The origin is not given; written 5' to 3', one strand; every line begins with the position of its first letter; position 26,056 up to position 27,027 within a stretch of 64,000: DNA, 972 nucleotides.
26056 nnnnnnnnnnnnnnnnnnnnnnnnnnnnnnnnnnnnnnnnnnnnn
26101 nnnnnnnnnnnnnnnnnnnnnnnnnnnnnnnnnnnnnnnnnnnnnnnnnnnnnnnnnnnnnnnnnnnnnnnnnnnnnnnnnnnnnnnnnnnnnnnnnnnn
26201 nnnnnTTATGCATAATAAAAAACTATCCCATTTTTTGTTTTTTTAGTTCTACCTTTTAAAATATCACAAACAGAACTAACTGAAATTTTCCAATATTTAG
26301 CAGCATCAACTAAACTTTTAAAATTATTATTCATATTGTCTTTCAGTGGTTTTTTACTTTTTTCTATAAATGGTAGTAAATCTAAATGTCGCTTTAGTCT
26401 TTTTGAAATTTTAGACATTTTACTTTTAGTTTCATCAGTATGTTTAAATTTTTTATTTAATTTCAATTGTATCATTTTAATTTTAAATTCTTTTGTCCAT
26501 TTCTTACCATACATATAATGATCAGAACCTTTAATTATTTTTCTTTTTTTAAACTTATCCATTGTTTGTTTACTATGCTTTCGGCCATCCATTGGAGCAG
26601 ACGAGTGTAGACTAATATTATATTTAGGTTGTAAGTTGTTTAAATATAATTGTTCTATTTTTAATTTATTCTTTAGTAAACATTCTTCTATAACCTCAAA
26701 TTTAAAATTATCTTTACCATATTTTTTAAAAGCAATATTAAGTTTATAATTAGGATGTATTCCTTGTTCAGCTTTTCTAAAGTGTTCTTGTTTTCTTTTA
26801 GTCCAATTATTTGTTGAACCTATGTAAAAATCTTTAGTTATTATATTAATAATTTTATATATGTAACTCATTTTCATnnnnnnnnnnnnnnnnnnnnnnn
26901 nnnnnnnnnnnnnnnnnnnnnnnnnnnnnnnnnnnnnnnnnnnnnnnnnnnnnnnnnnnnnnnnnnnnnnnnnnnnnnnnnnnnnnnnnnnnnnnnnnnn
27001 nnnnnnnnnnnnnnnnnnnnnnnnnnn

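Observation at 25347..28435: Family-B DNA polymerase split into two cistrons by a free-standing GIY-YIG homing endonuclease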

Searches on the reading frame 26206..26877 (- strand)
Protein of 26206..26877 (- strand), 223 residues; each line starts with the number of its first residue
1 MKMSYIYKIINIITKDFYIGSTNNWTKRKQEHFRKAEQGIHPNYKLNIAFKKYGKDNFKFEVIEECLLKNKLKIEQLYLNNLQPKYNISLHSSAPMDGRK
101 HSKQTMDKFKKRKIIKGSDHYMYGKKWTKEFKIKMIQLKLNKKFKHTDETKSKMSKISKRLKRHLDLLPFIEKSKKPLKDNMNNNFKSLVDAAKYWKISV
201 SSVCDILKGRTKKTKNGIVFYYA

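Call 3: search_protein_families(library=pfam, proteins=[window:26206-26877:-], max_evalue=0.01)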
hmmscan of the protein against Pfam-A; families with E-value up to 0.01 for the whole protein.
window:26206-26877:- (223 aa): 2 families
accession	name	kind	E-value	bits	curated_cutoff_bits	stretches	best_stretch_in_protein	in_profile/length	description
PF01541.30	GIY-YIG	-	1e-08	35.7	22.6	1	3-87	1-78/78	GIY-YIG catalytic domain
PF07460.16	NUMOD3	-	2.5e-07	30.9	20.4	1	98-136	1-37/37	NUMOD3 motif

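Call 4: search_protein_families(library=phrogs, proteins=[window:26206-26877:-], max_evalue=0.001)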
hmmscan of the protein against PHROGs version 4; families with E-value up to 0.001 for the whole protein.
window:26206-26877:- (223 aa): 4 families
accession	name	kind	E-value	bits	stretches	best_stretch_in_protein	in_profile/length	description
phrog_314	-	DNA, RNA and nucleotide metabolism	1e-27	98.3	1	1-216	176-383/574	homing endonuclease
phrog_7168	-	DNA, RNA and nucleotide metabolism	2.5e-20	74.1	1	3-159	1-163/284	homing endonuclease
phrog_19446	-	DNA, RNA and nucleotide metabolism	6.2e-12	46.6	1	3-131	1-138/254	homing endonuclease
phrog_5123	-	DNA, RNA and nucleotide metabolism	5.1e-11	43.7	1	3-82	1-79/152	homing endonuclease with GIY-YIG motif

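Call 54: list_cluster_members(proteins=[P0001, P0121, window:26206-26877:-])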
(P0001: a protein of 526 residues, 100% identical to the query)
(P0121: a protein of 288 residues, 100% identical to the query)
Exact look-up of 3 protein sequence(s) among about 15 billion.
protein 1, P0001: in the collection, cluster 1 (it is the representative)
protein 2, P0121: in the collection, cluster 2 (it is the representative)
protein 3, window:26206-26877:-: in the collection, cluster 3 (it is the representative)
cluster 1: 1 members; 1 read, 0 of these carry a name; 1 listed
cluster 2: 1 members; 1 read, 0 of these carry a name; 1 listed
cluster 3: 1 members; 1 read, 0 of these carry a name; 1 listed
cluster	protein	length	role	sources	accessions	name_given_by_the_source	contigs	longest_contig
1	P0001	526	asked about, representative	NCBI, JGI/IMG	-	-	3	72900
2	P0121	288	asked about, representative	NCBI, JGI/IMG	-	-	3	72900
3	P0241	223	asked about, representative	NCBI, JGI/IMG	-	-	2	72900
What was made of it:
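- Tried and rejected: The cluster-member look-up gave no names or accessions (call 54).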

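Call 72: search_solved_structures(query=window:26206-26877:-, max_evalue=1, show_alignments=2)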
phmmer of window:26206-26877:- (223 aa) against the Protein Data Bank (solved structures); distinct sequences matched with E-value up to 1: 3.
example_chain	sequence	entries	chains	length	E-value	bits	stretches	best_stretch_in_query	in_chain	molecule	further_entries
1mk0_A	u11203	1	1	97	2.8e-08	37.3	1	4-85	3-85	Intron-associated endonuclease 1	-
1ln0_A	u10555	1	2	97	1.7e-07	34.7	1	4-87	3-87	intron-associated endonuclease 1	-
7ctp_A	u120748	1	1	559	0.92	12.7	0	73-188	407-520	Protein Niban 2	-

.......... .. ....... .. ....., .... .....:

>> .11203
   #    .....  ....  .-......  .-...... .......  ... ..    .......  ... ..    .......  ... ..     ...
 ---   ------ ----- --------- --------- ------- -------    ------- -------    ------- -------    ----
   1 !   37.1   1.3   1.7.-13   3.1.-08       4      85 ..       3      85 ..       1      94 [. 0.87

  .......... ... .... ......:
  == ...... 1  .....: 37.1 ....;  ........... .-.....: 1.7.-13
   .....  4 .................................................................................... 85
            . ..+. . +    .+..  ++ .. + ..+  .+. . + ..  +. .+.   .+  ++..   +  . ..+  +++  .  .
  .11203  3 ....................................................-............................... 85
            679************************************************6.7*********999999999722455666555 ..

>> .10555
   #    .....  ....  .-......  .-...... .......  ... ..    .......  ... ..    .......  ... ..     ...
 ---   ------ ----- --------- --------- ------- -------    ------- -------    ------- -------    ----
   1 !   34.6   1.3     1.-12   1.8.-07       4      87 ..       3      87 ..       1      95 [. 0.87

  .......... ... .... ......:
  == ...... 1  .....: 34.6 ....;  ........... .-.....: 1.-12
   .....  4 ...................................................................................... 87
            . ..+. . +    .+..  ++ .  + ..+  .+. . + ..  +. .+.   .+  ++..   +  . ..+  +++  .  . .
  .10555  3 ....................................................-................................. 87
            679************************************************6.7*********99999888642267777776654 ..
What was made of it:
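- On GIY-YIG homing endonuclease (I-TevI / Seg type): Residues 4-87 align to I-TevI 1mk0/1ln0 at E=3e-8 (call 72).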
